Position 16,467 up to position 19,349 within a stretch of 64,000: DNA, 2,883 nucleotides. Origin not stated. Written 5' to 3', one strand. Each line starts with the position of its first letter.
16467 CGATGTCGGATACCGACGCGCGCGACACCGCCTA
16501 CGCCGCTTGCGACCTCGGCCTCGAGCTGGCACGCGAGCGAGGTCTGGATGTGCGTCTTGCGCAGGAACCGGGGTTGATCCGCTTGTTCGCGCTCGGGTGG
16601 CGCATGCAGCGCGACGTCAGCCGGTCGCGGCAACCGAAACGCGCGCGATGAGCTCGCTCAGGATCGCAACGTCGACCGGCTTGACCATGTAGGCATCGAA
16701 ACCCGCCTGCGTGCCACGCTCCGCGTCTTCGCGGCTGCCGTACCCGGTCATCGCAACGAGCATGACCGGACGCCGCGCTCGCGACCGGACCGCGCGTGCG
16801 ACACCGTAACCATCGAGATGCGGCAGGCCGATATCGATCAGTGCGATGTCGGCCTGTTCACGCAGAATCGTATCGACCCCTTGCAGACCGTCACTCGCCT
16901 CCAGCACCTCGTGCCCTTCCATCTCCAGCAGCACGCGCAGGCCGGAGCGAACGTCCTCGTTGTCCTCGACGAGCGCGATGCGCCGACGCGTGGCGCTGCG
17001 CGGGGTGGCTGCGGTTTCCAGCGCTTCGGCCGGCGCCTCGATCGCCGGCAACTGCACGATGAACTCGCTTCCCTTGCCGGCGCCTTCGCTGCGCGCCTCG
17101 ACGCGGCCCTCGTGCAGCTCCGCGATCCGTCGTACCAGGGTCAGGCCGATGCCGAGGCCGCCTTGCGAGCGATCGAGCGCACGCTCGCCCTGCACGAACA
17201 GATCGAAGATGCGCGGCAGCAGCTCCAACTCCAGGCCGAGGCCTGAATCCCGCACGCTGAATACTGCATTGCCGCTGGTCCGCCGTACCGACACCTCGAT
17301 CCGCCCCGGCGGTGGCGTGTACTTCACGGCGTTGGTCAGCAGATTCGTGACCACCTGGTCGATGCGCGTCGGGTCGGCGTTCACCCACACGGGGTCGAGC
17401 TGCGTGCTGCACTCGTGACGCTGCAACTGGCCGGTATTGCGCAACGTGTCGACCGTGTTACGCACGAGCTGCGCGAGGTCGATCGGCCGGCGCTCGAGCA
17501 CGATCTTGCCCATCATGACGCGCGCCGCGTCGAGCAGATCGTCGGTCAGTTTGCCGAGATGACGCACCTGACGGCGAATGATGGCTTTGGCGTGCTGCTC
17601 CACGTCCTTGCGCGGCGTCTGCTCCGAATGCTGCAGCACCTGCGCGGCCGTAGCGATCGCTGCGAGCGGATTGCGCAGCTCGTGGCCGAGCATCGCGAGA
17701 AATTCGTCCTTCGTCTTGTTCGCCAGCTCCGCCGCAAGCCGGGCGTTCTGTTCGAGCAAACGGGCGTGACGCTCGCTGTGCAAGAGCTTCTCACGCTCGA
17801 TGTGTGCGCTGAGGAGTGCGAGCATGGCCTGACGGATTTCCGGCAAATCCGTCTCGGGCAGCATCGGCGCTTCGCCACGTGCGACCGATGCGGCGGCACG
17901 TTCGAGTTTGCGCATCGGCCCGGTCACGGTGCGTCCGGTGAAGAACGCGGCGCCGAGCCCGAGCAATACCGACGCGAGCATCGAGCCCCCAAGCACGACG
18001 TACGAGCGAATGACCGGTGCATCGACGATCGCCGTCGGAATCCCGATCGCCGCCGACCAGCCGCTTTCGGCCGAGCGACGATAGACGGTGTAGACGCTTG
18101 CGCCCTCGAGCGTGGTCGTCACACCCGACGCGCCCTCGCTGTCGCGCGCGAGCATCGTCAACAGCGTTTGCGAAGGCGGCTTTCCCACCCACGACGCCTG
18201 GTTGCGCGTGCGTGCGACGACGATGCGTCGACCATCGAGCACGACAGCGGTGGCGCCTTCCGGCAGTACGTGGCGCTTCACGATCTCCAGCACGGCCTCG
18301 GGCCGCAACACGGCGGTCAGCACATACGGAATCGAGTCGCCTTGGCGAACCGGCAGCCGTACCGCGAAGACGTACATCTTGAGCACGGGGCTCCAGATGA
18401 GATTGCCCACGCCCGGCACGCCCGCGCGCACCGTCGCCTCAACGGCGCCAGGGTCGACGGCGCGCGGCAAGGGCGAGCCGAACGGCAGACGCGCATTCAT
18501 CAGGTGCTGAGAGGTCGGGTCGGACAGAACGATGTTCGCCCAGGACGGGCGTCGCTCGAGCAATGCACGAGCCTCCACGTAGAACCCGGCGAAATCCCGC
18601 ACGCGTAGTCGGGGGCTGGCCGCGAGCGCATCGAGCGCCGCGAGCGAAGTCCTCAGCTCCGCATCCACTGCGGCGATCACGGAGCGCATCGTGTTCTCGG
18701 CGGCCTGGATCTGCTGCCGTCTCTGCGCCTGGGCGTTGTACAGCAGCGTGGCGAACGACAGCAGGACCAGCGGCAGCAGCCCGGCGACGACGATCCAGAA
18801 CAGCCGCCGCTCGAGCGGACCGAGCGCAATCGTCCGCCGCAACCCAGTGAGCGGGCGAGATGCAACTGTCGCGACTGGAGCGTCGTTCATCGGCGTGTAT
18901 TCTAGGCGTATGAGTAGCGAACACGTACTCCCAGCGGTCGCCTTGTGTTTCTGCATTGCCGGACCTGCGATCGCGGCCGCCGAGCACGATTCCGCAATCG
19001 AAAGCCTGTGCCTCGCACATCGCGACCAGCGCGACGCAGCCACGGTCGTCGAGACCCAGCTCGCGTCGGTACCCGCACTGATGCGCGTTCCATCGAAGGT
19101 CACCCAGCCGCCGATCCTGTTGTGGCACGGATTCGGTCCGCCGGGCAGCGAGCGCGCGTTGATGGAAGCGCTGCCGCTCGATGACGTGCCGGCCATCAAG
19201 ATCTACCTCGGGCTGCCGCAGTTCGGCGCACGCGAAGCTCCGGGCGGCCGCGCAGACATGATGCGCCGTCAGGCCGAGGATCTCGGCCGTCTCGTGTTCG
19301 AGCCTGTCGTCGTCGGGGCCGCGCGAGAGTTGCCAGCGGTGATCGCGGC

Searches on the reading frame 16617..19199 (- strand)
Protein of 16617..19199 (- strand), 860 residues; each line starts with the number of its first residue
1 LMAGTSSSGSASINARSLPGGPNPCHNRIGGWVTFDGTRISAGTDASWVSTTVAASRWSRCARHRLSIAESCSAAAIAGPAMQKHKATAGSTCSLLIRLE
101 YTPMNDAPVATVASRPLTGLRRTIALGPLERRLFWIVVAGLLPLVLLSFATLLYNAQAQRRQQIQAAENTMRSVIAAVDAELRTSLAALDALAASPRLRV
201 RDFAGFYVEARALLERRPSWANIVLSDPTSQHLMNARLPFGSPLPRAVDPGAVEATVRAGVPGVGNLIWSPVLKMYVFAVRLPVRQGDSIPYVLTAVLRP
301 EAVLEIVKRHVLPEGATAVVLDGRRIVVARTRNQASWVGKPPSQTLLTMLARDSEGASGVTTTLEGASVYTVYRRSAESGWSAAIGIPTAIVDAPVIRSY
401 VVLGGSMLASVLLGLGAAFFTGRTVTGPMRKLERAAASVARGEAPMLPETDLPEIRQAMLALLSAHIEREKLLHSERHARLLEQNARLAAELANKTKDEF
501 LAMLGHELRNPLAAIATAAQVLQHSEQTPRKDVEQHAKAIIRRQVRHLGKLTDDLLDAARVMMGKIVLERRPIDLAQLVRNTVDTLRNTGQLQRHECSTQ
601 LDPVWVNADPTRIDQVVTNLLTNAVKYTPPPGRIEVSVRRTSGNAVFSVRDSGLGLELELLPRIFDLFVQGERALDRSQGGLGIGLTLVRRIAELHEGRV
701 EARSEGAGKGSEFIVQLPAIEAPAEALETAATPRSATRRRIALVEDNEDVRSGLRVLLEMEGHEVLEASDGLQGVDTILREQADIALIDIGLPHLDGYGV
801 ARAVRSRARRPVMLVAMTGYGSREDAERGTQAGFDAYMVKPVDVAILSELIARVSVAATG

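Call 75: search_protein_families(library=pfam, proteins=[window:16617-19199:-], max_evalue=0.00001)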
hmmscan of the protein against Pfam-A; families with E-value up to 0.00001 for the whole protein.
window:16617-19199:- (860 aa): 4 families
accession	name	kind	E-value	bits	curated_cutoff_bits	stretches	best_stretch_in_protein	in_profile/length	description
PF02518.31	HATPase_c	-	1.8e-26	93.2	26.4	1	609-719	2-109/111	Histidine kinase-, DNA gyrase B-, and HSP90-like ATPase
PF00072.30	Response_reg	-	5.2e-19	68.9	30.2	1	741-850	1-109/111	Response regulator receiver domain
PF00512.31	HisKA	-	2.1e-13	50.5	26.9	1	497-561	2-63/66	His Kinase A (phospho-acceptor) domain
PF02743.24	dCache_1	-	1.1e-06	28.8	45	1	157-383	1-237/240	Cache domain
